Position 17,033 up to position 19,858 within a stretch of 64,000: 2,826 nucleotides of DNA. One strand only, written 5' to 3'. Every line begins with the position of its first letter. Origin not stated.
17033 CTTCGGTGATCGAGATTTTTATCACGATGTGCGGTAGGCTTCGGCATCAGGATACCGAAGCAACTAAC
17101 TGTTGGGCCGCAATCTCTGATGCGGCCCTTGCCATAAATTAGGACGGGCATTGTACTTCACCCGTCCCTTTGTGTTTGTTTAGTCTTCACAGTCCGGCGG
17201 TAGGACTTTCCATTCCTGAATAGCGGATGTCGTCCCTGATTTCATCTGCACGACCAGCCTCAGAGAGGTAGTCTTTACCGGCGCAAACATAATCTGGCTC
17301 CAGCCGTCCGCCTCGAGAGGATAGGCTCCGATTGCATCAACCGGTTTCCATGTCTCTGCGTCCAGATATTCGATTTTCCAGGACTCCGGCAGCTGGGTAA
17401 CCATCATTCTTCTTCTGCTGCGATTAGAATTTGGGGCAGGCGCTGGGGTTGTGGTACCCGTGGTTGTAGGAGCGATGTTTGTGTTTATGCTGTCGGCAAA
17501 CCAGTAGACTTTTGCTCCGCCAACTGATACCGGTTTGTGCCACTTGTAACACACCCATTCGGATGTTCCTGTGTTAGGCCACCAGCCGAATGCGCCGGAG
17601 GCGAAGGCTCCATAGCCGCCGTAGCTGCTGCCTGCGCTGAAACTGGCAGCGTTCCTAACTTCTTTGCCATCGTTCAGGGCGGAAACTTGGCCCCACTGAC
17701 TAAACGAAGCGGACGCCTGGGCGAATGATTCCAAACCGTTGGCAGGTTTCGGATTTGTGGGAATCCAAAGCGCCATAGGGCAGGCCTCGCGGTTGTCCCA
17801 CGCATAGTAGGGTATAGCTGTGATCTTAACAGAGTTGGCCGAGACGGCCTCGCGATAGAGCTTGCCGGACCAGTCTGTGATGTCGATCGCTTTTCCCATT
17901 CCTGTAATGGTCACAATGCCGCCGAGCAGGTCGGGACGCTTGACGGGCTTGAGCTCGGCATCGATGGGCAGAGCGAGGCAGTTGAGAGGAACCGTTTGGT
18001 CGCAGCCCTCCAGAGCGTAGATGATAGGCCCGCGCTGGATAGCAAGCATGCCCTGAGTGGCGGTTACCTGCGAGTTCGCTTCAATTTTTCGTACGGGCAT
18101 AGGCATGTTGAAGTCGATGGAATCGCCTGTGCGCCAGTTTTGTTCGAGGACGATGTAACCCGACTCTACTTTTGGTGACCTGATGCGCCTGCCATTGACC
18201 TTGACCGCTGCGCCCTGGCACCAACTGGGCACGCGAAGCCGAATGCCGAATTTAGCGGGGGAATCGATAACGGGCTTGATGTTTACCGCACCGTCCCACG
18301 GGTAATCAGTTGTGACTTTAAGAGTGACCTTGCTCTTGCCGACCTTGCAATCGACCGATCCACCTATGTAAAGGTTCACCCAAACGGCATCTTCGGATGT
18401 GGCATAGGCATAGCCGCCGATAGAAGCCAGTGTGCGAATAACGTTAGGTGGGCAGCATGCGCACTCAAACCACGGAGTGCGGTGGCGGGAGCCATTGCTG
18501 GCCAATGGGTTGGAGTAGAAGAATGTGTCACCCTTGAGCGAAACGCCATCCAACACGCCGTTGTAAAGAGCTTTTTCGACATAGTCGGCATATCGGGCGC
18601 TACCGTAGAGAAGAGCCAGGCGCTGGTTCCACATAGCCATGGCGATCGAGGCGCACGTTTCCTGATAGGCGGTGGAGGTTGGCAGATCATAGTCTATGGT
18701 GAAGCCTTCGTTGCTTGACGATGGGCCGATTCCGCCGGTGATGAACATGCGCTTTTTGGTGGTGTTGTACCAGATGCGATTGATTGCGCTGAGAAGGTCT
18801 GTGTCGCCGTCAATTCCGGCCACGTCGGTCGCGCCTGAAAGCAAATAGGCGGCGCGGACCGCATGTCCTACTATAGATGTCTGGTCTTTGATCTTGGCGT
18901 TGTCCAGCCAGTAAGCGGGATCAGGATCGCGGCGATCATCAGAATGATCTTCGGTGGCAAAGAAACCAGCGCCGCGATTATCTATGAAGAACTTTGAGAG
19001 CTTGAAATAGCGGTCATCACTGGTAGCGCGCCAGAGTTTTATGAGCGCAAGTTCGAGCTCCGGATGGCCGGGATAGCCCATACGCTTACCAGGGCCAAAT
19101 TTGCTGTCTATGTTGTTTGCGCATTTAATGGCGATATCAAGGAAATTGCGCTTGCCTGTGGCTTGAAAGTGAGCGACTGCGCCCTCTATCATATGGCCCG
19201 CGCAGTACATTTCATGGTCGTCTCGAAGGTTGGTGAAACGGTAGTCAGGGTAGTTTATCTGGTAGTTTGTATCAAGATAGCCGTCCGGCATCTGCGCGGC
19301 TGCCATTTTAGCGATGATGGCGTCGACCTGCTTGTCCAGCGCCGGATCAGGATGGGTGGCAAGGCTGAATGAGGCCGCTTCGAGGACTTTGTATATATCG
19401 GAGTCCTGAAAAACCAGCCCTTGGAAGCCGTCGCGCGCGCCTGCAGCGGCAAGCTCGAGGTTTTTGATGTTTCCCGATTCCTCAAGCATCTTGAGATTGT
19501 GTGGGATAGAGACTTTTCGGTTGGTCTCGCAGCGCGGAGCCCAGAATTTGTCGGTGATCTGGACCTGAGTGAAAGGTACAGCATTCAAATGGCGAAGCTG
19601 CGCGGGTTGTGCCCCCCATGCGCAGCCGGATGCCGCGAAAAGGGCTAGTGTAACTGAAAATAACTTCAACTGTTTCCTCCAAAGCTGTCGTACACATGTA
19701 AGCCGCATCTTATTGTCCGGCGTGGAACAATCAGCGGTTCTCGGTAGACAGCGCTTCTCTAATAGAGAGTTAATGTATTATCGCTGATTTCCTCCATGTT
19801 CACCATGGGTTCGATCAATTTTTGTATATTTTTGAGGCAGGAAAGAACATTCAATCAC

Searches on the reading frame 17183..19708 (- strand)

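Call 77: search_protein_families(library=pfam, proteins=[window:17183-19708:-], max_evalue=0.00001)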
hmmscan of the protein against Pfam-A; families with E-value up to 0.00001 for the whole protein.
window:17183-19708:- (842 aa): 3 families
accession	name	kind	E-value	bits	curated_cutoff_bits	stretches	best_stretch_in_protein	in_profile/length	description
PF07944.18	Beta-AFase-like_GH127_cat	-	7.8e-104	348.1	24.9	1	48-431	1-375/376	Beta-L-arabinofuranosidase, GH127 catalytic domain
PF20736.2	Glyco_hydro127M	-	3.6e-24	85.2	24.2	1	442-537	2-95/95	Beta-L-arabinofuranosidase, GH127 middle domain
PF20737.2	Glyco_hydro127C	-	5.7e-21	74.5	23.7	1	539-650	1-71/71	Glycoside hydrolase family 127 C-terminal domain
